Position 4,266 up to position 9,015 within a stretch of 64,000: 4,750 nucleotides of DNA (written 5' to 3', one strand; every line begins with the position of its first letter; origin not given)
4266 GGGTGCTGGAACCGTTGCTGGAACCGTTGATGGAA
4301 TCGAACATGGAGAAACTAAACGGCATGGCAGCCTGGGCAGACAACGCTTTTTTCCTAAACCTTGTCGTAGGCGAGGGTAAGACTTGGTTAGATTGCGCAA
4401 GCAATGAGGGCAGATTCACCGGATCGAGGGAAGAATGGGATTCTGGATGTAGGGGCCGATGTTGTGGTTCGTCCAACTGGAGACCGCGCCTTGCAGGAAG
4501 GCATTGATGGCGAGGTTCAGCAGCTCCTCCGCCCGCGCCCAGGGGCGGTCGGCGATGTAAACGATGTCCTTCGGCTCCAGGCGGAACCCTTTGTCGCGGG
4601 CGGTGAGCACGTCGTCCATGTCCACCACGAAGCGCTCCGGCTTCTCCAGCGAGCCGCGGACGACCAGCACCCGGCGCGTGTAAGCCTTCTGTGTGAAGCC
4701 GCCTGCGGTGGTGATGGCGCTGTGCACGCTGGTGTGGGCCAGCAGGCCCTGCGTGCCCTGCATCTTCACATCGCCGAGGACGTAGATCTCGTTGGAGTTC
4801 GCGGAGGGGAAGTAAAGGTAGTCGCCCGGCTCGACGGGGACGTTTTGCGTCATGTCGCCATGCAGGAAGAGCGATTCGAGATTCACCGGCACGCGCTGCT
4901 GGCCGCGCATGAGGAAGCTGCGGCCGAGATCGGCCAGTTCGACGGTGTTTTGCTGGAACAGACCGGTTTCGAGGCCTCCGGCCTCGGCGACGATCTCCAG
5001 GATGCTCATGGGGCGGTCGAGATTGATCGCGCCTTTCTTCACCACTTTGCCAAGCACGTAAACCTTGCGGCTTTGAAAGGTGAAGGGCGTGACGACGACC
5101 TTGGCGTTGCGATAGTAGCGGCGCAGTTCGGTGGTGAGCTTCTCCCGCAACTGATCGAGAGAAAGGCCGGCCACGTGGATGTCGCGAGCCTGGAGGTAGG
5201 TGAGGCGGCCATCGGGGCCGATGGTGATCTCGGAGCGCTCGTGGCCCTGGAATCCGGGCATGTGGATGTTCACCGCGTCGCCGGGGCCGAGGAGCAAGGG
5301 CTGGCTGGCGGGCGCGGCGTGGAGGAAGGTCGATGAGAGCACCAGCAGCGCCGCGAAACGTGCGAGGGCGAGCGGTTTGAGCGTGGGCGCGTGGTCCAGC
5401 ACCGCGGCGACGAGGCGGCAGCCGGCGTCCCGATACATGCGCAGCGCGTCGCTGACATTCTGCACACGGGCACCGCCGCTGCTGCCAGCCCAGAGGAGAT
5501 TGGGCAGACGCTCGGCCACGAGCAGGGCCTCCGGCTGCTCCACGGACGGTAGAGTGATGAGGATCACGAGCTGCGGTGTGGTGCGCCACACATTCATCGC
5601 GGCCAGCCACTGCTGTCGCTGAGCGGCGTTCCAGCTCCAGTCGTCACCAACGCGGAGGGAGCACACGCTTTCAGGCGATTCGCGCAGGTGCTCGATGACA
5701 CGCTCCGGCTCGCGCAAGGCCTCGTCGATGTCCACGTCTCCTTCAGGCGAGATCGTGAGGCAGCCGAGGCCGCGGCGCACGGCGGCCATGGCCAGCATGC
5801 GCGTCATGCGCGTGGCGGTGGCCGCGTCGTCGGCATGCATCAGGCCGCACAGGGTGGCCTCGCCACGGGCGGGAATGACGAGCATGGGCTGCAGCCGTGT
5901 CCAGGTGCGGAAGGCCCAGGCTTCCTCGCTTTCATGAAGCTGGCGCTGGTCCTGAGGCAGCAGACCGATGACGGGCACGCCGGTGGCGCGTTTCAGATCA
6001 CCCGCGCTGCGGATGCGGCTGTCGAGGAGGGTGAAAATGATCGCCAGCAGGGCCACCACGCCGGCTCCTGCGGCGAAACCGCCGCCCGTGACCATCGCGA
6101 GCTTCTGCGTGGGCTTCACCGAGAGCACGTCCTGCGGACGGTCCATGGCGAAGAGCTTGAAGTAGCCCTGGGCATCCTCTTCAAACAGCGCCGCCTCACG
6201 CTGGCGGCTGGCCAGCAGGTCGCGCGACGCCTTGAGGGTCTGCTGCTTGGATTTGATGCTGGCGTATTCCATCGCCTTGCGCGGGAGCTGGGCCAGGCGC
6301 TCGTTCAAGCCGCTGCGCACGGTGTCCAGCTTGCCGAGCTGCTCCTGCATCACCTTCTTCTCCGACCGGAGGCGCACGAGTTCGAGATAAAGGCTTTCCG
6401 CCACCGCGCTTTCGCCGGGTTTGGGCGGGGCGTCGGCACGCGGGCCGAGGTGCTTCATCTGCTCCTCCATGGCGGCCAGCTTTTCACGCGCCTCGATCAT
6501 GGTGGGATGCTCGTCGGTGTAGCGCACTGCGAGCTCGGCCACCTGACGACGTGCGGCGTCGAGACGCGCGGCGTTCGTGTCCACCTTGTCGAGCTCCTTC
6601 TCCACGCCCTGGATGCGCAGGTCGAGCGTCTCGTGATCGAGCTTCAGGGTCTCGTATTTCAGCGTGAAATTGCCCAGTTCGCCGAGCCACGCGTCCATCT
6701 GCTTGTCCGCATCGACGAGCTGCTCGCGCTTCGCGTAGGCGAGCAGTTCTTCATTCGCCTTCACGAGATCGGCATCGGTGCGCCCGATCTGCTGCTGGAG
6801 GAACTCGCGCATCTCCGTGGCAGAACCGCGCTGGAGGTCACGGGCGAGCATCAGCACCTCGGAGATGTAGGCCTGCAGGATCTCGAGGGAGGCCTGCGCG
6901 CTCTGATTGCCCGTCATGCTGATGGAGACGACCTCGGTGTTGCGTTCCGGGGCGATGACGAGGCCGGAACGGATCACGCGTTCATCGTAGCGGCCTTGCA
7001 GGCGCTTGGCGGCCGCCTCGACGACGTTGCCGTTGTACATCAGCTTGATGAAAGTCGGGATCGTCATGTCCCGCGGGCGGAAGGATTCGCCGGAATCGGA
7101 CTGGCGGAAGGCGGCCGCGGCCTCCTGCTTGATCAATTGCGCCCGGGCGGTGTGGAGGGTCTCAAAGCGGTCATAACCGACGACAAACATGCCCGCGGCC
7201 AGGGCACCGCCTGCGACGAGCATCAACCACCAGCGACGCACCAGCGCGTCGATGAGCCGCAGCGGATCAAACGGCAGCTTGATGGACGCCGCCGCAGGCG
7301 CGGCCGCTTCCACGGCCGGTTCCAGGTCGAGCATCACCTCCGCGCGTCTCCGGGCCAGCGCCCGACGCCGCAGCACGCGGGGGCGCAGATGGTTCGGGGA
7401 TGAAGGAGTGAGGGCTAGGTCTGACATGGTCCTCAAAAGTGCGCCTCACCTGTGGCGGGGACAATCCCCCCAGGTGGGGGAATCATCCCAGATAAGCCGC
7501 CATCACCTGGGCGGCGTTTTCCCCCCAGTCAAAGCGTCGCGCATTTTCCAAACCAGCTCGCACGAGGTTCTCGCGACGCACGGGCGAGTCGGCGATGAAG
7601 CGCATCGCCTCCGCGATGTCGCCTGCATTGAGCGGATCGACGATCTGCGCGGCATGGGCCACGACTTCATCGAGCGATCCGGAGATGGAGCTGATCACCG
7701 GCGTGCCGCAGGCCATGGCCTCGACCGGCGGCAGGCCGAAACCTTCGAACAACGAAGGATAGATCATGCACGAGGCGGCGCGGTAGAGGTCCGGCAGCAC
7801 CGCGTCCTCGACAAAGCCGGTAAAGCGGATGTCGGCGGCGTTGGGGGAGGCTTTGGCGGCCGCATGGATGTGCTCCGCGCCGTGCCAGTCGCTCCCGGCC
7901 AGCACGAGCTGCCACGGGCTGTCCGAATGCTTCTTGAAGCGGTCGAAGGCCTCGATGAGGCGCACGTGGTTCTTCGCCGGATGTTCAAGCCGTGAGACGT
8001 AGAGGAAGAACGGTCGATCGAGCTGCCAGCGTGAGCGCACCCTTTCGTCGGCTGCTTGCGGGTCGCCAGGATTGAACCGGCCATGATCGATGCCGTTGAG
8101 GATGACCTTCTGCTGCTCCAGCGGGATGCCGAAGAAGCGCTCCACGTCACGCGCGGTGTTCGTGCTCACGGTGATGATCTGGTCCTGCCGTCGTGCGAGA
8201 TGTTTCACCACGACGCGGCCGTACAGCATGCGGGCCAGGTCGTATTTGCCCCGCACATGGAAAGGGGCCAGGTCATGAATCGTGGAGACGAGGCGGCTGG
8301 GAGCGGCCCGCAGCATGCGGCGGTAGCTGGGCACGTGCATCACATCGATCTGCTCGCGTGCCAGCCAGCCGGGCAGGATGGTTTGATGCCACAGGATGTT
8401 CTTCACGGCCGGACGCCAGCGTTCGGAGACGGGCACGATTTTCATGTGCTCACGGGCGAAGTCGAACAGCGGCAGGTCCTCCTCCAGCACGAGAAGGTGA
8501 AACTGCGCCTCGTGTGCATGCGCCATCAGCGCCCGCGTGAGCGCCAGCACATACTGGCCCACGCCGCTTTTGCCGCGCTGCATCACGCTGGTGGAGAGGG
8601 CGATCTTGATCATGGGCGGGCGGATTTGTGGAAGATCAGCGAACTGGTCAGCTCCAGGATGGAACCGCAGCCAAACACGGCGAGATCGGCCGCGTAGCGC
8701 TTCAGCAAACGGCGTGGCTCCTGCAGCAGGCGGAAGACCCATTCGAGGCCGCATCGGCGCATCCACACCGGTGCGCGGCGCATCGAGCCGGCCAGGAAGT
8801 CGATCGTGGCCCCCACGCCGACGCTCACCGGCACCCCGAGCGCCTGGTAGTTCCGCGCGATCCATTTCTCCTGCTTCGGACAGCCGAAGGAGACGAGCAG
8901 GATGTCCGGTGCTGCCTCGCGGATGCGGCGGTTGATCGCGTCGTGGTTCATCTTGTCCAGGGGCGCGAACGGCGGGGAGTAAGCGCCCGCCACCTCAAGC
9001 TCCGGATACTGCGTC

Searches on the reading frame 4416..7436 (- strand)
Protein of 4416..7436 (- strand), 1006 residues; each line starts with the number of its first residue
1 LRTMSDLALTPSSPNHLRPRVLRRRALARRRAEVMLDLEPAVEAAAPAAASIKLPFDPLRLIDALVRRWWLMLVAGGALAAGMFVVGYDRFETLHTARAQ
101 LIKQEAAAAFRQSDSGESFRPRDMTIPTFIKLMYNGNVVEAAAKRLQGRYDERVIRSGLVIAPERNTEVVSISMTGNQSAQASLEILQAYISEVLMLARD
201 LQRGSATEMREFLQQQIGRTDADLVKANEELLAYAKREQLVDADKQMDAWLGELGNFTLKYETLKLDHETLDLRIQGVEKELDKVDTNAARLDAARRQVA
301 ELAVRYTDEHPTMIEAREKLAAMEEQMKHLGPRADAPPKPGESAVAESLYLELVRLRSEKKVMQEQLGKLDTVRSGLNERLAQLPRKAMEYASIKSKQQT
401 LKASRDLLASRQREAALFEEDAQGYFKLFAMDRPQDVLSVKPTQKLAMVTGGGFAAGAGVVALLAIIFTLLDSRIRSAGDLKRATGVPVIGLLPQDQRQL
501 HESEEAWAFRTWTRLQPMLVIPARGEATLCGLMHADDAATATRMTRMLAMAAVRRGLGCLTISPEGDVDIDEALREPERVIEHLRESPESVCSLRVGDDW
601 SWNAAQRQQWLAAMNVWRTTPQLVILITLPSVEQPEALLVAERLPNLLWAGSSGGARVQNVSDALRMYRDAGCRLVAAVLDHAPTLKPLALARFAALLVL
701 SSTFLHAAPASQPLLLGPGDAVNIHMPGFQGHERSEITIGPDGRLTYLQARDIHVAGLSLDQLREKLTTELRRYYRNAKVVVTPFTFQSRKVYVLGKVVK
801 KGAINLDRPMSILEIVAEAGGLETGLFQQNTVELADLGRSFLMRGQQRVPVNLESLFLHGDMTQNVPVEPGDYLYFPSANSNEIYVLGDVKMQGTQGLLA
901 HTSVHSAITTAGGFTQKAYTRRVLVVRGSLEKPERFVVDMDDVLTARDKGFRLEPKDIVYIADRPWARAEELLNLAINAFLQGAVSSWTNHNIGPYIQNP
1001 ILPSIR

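Call 32: search_protein_families(library=pfam, proteins=[window:4416-7436:-], max_evalue=0.001)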
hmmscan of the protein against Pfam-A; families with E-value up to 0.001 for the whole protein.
window:4416-7436:- (1006 aa): 4 families
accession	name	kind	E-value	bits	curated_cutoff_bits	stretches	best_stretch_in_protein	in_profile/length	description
PF22461.2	SLBB_2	-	2.2e-17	63.4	27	2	791-875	2-78/79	SLBB domain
PF02563.21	Poly_export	-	2.2e-13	50.6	28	1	709-783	2-75/77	Polysaccharide biosynthesis/export protein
PF10531.15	SLBB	-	7.5e-12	45.3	27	1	884-928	2-46/55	SLBB domain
PF12325.13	TMF_TATA_bd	-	0.00053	20.5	29.1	0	269-333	15-79/115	TATA element modulatory factor 1 TATA binding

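Call 49: search_protein_families(library=ncbifam, proteins=[window:4416-7436:-], max_evalue=0.00001)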
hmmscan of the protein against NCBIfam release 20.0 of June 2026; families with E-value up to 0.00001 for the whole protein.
window:4416-7436:- (1006 aa): 6 families
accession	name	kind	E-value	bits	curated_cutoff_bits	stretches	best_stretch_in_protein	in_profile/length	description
TIGR03027.2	pepcterm_export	equivalog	4.8e-29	101.2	180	1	715-877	4-165/169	XrtA/PEP-CTERM system exopolysaccharide export protein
NF011658.0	PRK15078.1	subfamily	4.4e-27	94.8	333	1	739-977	120-360/380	polysaccharide export protein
TIGR03007.1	pepcterm_ChnLen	equivalog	1.2e-20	73.2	278.85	1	185-499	142-466/498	XrtA system polysaccharide chain length determinant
NF041843.1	EpsY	equivalog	1e-16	60.8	320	2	714-822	53-160/211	exopolysaccharide export protein EpsY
TIGR03028.1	EpsE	equivalog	5.7e-16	58.6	262.65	1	715-947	3-229/239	polysaccharide export protein EpsE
TIGR03017.1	EpsF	equivalog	1.8e-06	27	422.75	0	157-492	121-442/444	chain length determinant protein EpsF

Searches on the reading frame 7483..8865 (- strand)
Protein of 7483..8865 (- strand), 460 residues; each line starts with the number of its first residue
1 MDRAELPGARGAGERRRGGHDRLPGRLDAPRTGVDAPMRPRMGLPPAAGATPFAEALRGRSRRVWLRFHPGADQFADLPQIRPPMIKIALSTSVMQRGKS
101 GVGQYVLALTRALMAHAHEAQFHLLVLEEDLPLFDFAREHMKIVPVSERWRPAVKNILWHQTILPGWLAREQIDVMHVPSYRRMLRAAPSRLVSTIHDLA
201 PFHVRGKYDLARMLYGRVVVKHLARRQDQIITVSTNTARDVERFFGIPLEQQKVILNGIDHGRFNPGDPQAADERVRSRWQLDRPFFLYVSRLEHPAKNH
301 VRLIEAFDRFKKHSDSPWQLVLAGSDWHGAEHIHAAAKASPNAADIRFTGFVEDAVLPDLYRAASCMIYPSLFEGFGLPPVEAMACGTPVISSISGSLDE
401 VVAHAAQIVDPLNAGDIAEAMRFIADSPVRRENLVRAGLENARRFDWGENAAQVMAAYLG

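Call 32: search_protein_families(library=pfam, proteins=[window:7483-8865:-], max_evalue=0.001)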
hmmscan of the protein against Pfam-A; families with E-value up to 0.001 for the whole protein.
window:7483-8865:- (460 aa): 6 families
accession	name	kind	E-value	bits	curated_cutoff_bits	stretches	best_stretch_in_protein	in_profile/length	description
PF00534.26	Glycos_transf_1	-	3.1e-35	121.7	26.4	1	274-438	5-169/172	Glycosyl transferases group 1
PF13692.12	Glyco_trans_1_4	-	3.6e-27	95.8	27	1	285-424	2-139/142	Glycosyl transferases group 1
PF13439.12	Glyco_transf_4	-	2e-18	67.4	28.5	1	100-262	2-169/170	Glycosyltransferase Family 4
PF20706.3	GT4-conflict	-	3.3e-13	49.8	26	1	262-396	175-315/385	Family 4 Glycosyltransferase in conflict systems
PF13579.12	Glyco_trans_4_4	-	1.8e-10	41.8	29.7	1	100-258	1-158/158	Glycosyl transferase 4-like domain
PF13524.12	Glyco_trans_1_2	-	1.1e-06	29.1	25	1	318-455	15-143/144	Glycosyl transferase-like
